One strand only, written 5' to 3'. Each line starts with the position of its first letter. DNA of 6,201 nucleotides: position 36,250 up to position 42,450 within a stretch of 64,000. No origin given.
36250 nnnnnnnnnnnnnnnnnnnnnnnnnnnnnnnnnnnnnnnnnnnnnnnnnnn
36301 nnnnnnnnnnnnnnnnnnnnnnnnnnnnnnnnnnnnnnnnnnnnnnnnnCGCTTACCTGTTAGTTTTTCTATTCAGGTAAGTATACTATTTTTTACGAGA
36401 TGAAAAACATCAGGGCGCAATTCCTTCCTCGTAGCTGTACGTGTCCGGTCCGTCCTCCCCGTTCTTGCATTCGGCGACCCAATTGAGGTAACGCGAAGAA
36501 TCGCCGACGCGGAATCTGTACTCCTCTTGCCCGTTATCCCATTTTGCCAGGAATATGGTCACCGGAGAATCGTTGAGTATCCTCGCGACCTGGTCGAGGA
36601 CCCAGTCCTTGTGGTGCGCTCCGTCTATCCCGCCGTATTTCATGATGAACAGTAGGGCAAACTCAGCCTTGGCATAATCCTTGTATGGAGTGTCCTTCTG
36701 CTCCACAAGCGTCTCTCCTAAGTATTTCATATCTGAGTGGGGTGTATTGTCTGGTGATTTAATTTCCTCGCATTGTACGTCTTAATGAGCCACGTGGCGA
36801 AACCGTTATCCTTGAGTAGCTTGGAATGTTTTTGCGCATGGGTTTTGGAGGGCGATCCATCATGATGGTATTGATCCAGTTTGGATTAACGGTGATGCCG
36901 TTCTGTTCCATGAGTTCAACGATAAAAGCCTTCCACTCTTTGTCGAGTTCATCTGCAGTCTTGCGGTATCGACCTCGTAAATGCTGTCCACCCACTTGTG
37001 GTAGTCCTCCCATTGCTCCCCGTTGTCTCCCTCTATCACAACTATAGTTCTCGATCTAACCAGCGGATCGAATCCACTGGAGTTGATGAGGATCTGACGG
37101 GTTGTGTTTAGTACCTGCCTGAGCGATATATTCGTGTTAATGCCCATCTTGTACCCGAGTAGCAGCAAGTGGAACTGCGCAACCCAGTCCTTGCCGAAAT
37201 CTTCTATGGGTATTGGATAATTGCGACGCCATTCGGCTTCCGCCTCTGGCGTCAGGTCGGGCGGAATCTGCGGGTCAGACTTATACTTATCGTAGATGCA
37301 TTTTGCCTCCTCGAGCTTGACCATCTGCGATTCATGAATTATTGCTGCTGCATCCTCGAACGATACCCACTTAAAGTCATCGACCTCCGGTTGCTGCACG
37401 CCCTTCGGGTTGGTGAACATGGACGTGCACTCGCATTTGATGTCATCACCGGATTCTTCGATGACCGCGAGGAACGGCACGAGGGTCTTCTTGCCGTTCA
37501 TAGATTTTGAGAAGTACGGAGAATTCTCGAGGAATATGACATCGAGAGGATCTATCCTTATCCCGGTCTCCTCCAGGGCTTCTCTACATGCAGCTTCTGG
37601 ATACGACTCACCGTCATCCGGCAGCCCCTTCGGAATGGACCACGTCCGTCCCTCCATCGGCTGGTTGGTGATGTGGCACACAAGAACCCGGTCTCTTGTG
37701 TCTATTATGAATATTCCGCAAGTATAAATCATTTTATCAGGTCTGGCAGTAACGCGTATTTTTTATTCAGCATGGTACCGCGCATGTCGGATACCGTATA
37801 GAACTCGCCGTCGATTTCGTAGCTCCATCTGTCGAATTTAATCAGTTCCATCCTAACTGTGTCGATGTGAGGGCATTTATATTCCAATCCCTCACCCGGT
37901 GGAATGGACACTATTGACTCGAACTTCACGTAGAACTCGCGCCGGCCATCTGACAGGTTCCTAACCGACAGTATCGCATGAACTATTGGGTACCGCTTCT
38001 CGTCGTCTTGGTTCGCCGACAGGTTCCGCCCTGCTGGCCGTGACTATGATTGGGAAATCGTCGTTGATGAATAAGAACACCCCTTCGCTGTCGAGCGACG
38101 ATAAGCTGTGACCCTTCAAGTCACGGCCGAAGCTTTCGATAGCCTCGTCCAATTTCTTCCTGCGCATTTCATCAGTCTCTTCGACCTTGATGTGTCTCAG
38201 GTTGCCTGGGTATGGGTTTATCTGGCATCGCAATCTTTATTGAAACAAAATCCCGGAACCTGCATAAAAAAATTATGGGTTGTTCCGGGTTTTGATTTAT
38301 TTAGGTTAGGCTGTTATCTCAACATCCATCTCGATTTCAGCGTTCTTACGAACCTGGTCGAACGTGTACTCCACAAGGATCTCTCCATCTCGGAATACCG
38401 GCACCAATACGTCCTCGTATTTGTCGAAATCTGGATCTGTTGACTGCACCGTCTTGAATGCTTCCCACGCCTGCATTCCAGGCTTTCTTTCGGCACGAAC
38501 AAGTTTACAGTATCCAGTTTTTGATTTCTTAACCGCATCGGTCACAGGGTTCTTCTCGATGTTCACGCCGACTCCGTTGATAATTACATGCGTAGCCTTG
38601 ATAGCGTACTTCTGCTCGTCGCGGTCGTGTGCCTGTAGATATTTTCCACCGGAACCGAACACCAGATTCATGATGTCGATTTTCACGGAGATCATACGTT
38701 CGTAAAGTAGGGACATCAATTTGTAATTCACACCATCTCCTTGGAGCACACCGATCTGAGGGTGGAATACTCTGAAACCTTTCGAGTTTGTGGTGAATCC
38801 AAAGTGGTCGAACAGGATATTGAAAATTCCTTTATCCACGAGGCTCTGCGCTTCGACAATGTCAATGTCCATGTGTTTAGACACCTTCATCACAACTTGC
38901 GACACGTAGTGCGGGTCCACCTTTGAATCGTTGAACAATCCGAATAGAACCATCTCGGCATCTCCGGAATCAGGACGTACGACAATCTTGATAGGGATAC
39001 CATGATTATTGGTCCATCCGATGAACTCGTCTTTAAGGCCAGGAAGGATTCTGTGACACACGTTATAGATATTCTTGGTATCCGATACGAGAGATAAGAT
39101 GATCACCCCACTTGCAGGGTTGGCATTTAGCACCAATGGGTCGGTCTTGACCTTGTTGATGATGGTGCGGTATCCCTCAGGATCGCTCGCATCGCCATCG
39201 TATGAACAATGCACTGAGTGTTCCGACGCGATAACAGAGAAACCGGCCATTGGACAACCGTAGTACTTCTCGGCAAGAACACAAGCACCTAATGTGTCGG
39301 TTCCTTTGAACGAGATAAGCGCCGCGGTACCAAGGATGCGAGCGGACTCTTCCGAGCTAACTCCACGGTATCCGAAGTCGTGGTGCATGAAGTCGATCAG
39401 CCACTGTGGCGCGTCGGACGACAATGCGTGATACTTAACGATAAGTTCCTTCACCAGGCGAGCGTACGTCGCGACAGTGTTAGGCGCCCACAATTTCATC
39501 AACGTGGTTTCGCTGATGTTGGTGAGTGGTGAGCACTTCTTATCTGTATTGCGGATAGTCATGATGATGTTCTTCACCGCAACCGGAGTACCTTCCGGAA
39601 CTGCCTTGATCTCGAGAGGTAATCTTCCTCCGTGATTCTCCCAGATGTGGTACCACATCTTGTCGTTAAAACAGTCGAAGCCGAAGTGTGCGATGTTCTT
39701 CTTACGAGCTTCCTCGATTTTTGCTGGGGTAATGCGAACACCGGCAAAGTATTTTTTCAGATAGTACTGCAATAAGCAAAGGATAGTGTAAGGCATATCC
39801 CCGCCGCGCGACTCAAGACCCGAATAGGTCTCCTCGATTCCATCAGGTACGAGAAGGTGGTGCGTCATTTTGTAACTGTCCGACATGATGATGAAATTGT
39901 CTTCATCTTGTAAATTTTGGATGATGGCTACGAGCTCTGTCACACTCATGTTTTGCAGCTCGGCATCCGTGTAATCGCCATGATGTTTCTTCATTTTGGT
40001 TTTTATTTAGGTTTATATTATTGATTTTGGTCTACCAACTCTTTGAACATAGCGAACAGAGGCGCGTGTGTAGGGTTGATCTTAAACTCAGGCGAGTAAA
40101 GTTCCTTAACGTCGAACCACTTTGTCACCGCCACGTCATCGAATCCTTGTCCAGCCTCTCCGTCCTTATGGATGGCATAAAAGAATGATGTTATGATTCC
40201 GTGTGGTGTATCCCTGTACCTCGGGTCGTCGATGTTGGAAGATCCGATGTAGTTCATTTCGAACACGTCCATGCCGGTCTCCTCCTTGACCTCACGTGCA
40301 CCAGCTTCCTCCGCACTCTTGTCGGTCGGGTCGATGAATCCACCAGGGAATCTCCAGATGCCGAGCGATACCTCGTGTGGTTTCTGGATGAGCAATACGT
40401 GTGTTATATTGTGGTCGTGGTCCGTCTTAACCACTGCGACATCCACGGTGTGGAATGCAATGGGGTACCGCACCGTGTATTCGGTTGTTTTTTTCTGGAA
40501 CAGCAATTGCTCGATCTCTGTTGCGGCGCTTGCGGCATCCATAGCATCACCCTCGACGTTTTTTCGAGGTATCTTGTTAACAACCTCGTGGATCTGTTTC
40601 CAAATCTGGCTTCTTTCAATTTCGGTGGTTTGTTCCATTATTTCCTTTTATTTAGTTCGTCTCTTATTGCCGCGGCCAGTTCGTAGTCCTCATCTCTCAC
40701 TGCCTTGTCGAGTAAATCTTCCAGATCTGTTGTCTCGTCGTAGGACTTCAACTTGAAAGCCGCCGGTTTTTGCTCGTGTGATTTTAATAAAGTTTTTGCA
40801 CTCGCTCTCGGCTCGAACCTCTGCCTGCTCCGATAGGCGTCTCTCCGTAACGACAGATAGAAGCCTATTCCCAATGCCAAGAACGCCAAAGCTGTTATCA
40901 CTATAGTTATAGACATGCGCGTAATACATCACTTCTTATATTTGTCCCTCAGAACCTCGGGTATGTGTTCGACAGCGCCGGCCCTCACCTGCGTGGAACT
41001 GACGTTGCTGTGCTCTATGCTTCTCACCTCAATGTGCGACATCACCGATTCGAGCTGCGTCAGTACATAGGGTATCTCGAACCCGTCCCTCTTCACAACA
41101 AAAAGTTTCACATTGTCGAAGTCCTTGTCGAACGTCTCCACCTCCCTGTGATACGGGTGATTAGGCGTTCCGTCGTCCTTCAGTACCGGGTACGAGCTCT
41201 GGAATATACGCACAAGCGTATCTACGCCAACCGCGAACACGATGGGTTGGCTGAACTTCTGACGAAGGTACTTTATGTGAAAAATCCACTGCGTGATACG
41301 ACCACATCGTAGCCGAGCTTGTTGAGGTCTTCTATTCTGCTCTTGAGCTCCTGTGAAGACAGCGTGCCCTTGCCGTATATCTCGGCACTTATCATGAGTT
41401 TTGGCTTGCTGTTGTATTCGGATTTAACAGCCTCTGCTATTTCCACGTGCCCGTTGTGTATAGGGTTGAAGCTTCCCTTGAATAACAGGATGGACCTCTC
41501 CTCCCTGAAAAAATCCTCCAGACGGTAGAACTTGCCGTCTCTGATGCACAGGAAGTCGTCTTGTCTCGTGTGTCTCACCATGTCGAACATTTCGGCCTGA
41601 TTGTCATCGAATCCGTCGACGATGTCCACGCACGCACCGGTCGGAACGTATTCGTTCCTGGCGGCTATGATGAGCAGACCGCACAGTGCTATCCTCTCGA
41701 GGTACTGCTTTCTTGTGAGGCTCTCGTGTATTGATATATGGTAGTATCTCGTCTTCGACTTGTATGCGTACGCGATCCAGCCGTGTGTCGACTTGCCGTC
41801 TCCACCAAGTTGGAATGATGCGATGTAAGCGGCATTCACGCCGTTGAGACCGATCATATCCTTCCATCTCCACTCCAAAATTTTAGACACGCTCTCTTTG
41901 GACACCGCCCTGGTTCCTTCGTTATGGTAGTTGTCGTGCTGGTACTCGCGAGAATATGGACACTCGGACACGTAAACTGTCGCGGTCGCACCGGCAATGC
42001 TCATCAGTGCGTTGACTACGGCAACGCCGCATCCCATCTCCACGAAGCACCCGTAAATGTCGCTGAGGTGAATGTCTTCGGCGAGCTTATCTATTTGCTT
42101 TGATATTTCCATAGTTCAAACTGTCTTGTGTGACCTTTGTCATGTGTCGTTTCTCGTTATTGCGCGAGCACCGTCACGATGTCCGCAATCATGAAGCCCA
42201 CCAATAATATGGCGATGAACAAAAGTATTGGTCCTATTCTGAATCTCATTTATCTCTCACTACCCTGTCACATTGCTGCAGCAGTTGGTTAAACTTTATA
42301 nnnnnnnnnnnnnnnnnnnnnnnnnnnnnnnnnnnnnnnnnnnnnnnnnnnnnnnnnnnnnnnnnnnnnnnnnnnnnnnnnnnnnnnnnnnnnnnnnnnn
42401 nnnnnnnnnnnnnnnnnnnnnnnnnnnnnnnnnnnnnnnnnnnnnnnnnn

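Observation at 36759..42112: NAD+ salvage/reconstitution gene set: NAMPT, NMNAT-like protein and two Nudix hydrolases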

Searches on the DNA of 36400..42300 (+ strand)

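Call 5: search_dna_similar(query=window:36400-42300:+, collection=phages, mode=near, max_rows=20)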
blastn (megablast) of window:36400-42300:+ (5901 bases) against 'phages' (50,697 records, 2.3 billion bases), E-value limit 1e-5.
No match.
